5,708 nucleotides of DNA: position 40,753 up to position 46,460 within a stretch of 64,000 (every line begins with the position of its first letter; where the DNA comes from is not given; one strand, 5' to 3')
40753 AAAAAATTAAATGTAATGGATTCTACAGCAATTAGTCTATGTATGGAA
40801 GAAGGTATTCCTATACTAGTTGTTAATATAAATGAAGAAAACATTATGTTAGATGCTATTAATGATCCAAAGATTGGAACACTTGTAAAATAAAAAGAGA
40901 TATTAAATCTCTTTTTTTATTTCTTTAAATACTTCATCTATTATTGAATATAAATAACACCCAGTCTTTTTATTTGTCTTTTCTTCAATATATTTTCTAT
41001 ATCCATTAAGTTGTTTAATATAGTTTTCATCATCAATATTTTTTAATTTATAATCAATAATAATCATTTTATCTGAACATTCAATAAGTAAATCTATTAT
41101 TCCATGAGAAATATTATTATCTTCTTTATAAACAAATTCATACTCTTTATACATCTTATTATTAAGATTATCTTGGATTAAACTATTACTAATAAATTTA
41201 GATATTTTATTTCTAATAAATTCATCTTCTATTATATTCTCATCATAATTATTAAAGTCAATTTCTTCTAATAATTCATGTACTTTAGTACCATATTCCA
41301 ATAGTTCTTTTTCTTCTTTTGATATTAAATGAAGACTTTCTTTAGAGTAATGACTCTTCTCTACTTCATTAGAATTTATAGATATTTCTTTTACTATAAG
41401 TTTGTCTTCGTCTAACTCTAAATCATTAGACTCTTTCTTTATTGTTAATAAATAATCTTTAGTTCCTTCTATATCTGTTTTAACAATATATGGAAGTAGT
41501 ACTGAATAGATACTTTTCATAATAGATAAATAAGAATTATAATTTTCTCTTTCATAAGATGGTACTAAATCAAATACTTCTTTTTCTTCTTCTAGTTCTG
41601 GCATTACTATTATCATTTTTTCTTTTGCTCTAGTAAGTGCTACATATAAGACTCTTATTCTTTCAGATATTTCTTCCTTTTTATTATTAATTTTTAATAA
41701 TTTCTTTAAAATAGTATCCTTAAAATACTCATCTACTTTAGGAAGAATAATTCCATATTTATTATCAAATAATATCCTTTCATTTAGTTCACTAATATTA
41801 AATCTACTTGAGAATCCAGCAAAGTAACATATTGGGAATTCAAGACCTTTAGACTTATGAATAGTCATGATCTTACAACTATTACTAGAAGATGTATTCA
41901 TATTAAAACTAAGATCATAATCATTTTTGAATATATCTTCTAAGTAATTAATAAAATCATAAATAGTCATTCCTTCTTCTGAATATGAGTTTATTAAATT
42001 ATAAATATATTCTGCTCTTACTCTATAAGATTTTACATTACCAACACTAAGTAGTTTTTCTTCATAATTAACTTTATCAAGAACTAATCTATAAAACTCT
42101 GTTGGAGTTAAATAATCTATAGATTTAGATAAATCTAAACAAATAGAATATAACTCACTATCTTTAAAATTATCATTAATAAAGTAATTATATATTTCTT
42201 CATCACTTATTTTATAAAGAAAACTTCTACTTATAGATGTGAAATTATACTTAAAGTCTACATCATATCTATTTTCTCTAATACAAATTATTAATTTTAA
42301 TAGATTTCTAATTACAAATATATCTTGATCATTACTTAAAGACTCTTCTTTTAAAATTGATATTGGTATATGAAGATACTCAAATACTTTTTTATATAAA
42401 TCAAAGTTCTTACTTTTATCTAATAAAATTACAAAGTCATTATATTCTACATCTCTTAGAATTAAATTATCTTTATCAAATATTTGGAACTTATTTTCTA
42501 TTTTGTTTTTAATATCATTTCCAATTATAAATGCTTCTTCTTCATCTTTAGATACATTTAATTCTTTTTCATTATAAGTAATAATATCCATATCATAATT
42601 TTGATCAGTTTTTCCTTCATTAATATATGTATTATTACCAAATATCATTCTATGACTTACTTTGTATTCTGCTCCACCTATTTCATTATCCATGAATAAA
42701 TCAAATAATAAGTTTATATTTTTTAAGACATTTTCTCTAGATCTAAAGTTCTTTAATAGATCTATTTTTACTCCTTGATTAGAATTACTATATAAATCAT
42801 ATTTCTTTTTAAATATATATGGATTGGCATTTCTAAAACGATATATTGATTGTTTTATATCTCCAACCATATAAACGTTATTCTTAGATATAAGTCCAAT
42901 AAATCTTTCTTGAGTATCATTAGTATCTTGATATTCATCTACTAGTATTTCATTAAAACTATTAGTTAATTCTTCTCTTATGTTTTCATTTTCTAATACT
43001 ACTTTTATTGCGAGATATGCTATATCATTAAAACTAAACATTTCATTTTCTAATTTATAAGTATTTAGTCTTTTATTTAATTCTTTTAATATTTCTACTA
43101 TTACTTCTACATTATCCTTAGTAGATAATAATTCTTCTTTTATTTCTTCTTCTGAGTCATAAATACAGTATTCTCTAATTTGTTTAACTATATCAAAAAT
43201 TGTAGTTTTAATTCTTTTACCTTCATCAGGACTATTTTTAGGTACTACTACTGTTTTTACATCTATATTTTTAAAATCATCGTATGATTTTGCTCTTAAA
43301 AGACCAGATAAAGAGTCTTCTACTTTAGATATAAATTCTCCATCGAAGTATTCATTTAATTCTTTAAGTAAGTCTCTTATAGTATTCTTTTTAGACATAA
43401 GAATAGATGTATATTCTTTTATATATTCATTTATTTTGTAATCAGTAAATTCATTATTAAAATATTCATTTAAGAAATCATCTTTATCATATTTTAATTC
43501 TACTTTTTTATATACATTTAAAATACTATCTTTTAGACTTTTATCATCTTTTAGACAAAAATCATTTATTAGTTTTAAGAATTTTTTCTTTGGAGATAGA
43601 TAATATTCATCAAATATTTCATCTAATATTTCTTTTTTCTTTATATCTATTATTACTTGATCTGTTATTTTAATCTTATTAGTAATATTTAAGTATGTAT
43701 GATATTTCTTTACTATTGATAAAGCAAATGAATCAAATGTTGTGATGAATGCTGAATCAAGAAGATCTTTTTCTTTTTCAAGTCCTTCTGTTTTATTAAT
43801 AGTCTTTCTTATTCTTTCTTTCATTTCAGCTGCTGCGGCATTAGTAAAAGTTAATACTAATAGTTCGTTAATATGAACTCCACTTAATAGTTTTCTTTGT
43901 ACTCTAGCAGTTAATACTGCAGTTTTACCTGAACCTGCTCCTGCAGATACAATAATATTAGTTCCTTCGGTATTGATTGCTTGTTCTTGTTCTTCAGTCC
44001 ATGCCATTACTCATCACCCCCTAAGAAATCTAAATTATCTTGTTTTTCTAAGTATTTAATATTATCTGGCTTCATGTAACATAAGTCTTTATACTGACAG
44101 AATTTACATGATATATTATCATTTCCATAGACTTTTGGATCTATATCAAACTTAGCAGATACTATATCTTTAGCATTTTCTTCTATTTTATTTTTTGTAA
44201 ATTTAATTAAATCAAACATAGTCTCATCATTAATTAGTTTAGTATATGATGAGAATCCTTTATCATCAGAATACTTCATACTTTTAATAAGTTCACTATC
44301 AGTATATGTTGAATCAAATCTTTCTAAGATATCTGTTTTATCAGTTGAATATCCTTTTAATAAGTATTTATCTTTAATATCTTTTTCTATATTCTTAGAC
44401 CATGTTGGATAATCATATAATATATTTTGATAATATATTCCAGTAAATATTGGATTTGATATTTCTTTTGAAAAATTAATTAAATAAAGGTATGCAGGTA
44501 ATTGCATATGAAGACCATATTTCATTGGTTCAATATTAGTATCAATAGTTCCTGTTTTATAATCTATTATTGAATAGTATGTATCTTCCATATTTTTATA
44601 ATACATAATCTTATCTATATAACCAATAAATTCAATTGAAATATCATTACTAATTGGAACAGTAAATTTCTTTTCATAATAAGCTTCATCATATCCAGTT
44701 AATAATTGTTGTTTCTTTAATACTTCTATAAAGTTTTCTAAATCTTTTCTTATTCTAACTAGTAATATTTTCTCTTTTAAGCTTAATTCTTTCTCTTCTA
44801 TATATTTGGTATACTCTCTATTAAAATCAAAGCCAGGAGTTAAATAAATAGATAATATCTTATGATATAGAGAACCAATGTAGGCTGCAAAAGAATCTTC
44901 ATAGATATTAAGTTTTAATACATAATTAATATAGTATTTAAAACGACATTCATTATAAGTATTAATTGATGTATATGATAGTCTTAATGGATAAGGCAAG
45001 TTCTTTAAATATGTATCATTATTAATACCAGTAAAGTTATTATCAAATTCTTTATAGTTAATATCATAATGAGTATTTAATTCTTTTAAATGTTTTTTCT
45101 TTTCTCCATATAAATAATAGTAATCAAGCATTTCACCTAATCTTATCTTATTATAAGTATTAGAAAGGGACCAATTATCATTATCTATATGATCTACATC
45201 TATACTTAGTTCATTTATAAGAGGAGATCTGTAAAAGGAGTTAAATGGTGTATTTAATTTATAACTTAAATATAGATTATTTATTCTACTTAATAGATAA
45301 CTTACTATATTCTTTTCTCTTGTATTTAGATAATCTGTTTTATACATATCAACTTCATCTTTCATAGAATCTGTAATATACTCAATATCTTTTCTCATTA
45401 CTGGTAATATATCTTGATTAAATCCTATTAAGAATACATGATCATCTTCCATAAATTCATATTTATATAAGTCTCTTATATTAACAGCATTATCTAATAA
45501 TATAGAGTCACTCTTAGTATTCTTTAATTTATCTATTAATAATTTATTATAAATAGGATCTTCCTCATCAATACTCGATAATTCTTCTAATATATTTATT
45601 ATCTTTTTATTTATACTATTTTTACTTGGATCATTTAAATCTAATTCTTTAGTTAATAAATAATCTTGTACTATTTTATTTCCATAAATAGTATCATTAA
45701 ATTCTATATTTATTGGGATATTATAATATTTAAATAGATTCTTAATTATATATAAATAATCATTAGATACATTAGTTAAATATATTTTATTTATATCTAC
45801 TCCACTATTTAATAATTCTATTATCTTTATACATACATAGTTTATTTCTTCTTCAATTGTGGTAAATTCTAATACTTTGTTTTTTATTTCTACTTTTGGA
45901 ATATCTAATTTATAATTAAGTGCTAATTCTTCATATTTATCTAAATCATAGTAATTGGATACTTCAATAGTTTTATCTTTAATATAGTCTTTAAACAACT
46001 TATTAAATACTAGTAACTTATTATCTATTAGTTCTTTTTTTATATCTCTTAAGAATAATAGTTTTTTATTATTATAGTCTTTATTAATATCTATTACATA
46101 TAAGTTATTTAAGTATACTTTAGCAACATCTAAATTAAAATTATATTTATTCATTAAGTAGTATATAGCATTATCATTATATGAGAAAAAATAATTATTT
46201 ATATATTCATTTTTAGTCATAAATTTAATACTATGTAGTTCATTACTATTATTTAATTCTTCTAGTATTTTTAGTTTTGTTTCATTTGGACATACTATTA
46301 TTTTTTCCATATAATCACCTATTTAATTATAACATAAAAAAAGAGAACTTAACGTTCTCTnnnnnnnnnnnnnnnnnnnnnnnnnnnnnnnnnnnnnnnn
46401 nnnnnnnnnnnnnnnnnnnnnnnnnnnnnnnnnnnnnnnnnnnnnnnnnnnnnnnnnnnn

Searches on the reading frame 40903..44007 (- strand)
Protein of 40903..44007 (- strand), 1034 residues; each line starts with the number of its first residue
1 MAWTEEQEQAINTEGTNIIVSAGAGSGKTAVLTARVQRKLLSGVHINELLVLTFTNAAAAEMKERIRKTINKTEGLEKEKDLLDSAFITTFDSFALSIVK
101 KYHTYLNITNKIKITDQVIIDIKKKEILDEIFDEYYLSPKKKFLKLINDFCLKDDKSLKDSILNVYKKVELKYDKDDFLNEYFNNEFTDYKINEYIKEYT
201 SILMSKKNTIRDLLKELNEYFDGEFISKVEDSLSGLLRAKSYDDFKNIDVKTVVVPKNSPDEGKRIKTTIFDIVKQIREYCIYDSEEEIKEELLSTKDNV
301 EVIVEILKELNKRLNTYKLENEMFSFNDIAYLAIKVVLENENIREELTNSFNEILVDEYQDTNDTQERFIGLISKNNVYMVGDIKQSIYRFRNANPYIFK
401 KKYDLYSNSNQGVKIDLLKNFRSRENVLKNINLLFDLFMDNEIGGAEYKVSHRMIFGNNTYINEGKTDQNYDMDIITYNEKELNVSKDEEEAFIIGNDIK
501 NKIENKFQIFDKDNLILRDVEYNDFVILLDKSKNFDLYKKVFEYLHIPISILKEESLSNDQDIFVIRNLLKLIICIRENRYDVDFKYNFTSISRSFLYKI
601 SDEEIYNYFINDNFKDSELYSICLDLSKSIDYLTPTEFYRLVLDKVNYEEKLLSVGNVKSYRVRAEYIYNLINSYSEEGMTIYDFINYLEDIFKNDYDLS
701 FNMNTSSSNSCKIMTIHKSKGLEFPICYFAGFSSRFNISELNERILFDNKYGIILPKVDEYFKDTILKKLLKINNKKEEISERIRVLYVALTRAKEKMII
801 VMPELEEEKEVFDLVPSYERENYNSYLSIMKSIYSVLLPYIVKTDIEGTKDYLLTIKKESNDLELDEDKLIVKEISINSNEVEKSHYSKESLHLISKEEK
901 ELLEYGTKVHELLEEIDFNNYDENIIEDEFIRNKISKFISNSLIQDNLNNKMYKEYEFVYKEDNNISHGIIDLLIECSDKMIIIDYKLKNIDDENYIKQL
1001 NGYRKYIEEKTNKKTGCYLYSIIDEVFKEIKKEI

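Call 9: search_protein_families(library=pfam, proteins=[window:40903-44007:-], max_evalue=0.01)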
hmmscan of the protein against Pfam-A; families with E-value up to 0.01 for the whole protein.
window:40903-44007:- (1034 aa): 7 families
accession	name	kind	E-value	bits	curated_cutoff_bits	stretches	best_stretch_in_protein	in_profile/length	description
PF00580.27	UvrD-helicase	-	1.6e-53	182.6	23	1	3-404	1-268/271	UvrD/REP helicase N-terminal domain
PF13245.12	AAA_19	-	1.5e-17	64.4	25.1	1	7-392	1-134/134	AAA domain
PF13361.12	UvrD_C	-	2.2e-14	54.1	25.6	1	415-801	1-346/350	UvrD-like helicase C-terminal domain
PF13538.12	UvrD_C_2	-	2.2e-08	34.3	27.4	1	781-801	32-52/52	UvrD-like helicase C-terminal domain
PF01443.25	Viral_helicase1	-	1.7e-07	31.8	21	0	775-801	201-227/228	Viral superfamily 1 RNA helicase core domain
PF00270.35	DEAD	-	0.0012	19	26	1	4-73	1-72/167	DEAD/DEAH box helicase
PF13604.12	AAA_30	-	0.0018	18.5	27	1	5-72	4-75/191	AAA domain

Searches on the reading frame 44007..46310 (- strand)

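Call 9: search_protein_families(library=pfam, proteins=[window:44007-46310:-], max_evalue=0.01)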
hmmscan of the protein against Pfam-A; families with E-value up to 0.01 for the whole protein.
window:44007-46310:- (767 aa): 1 family
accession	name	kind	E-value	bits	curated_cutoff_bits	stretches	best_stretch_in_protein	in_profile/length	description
PF12705.13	PDDEXK_1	-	9.6e-22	78.5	22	1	443-744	1-246/247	PD-(D/E)XK nuclease superfamily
